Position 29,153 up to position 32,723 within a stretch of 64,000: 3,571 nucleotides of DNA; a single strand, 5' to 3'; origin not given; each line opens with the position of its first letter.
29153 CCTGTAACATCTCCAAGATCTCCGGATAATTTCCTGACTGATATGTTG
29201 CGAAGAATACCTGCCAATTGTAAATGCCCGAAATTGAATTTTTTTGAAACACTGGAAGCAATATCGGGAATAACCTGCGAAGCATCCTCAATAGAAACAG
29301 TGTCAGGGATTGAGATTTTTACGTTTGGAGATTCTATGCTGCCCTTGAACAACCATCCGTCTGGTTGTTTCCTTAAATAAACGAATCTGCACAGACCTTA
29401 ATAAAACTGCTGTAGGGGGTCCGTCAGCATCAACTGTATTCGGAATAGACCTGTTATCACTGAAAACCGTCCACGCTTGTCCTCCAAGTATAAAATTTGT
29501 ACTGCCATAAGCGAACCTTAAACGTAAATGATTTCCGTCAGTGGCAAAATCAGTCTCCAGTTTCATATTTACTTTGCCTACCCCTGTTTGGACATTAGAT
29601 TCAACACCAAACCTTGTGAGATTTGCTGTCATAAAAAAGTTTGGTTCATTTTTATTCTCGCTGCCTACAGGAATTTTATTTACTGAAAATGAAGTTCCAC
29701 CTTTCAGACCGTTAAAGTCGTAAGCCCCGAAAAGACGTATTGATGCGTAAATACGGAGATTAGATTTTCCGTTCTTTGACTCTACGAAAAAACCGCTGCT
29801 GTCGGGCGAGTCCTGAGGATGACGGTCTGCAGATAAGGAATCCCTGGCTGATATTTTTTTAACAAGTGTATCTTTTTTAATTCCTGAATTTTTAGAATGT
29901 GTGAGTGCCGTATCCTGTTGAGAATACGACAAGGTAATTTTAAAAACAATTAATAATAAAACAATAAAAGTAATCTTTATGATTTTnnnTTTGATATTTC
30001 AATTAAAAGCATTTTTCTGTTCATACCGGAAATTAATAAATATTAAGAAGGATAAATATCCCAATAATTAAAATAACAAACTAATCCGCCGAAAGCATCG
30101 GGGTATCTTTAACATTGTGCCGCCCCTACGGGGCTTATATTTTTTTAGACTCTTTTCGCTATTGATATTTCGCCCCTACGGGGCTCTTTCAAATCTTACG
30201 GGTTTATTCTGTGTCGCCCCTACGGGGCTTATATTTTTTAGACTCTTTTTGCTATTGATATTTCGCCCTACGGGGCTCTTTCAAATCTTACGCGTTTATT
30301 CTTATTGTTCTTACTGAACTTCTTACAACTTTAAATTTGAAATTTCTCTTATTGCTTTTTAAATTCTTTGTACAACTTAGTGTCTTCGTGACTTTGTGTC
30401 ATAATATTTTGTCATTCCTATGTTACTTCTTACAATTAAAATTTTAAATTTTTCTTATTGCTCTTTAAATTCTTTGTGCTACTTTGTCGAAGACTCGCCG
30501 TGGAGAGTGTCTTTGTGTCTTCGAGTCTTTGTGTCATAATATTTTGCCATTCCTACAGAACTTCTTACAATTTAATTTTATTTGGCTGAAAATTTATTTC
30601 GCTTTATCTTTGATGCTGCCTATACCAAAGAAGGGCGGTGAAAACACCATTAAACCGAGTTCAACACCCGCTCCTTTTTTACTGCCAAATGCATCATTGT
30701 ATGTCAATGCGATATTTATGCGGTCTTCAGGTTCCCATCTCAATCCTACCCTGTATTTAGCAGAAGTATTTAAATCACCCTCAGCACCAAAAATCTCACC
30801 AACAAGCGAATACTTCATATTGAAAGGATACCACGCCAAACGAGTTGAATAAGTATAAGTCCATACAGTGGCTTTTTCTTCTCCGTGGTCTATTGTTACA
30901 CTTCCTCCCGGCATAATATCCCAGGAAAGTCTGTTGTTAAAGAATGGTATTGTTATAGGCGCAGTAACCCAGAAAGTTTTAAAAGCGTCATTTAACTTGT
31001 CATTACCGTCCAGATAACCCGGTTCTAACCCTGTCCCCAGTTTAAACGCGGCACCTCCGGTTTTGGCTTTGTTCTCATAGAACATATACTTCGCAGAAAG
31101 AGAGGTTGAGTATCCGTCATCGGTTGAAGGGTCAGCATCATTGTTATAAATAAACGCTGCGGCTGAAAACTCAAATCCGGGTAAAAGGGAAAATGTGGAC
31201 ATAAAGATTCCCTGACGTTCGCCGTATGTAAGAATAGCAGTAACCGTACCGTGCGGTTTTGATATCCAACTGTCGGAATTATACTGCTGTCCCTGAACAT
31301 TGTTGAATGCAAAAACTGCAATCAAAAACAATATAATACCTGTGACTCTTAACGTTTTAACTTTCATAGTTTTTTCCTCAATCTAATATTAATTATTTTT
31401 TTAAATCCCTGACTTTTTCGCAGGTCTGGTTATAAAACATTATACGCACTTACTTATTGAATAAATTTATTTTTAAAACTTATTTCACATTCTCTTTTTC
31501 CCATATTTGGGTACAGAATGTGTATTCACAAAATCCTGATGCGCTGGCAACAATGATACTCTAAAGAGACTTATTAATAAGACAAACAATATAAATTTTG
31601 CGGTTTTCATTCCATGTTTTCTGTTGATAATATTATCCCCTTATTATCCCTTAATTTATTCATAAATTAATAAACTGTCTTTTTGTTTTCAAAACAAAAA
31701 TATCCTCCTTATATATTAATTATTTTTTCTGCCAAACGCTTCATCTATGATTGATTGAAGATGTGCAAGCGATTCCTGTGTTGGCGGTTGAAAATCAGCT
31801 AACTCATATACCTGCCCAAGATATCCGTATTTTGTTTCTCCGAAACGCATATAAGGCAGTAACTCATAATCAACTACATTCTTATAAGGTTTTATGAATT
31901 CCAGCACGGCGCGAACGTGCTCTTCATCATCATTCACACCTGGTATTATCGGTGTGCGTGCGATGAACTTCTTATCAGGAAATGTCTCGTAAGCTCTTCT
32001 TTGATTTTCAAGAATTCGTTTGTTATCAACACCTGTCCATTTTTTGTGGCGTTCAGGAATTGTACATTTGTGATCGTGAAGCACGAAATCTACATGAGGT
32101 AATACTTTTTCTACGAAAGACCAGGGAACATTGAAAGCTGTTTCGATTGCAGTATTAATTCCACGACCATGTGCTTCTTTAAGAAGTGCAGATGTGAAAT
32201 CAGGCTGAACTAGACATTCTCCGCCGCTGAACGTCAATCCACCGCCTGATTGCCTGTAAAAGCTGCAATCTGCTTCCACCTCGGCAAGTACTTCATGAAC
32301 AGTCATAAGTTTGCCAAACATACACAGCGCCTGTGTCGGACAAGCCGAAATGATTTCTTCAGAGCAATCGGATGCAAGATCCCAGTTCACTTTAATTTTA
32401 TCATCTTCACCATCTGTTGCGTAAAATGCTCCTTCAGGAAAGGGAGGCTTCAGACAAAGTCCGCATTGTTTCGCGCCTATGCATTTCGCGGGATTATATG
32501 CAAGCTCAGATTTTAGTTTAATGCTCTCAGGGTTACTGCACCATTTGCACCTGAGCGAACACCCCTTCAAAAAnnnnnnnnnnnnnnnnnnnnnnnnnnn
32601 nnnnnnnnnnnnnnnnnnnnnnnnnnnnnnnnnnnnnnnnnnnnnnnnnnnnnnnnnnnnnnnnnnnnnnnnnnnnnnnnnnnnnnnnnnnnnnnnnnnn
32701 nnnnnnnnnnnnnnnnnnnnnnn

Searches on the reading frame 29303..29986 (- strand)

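Call 54: search_protein_families(library=pfam, proteins=[window:29303-29986:-], max_evalue=0.00001)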
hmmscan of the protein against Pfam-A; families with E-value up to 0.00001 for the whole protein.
window:29303-29986:- (227 aa): 1 family
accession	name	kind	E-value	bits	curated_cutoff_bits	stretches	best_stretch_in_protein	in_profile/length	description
PF19577.5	DcaP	-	9.4e-10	38.5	27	1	74-203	66-200/410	DcaP outer membrane protein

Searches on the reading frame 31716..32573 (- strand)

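Call 54: search_protein_families(library=pfam, proteins=[window:31716-32573:-], max_evalue=0.00001)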
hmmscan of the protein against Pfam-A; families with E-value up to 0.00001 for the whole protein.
window:31716-32573:- (285 aa): 2 families
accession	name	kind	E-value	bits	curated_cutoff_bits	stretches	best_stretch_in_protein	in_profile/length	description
PF04055.27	Radical_SAM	-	5e-11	43.5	29.5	1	87-219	25-161/166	Radical SAM superfamily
PF13353.11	Fer4_12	-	5.3e-06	27.2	22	0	87-163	33-111/137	4Fe-4S single cluster domain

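Call 56: search_protein_families(library=ncbifam, proteins=[window:31716-32573:-], max_evalue=1e-8)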
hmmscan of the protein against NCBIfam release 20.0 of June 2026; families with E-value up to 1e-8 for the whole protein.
window:31716-32573:- (285 aa): 13 families
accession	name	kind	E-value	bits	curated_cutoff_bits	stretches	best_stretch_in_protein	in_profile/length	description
NF048010.1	SfplDhtActHpsHDes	equivalog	5e-96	321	430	1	1-275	27-297/298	(2S)-3-sulfopropanediol dehydratase activating enzyme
TIGR02494.1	PFLE_PFLC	subfamily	1.7e-80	270.4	174.35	1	1-278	20-291/293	glycyl-radical enzyme activating protein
NF048008.1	SfplDhtActHpfHKleb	equivalog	1.3e-66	225.1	500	1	1-275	21-292/308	(2S)-3-sulfopropanediol dehydratase activating enzyme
NF033719.1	ind_deCO2_activ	equivalog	2.2e-66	224.2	425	1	1-278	22-295/302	indoleacetate decarboxylase activase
NF043069.1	T4HPD_activ_SAM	equivalog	3.2e-66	223.7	425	1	1-277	23-289/299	trans-4-hydroxy-L-proline dehydratase activase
NF033717.2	HPDL_rSAM_activ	equivalog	2.4e-61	207.7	420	1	1-276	25-296/311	4-hydroxyphenylacetate decarboxylase activase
TIGR04395.1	cutC_activ_rSAM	equivalog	2.8e-61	207.5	360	1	1-278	26-299/309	choline TMA-lyase-activating enzyme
TIGR04003.1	rSAM_BssD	equivalog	1.3e-48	165.8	496.45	1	1-256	22-274/314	[benzylsuccinate synthase]-activating enzyme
TIGR02493.1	PFLA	equivalog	1e-47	162.5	231.75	1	87-278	43-234/235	pyruvate formate-lyase-activating protein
NF007483.0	PRK10076.1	equivalog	1.8e-44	152.1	326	1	70-278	79-283/292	[formate-C-acetyltransferase]-activating enzyme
NF008356.0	PRK11145.1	equivalog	9.6e-38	129.8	375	1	87-278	48-239/246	pyruvate formate lyase 1-activating protein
TIGR04041.1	activase_YjjW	hypoth_equivalog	3.9e-31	108.5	250.2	1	1-249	23-246/276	YjjW family glycine radical enzyme activase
TIGR02495.1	NrdG2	equivalog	3.2e-11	42.9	131.15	0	112-231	65-184/193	anaerobic ribonucleoside-triphosphate reductase activating protein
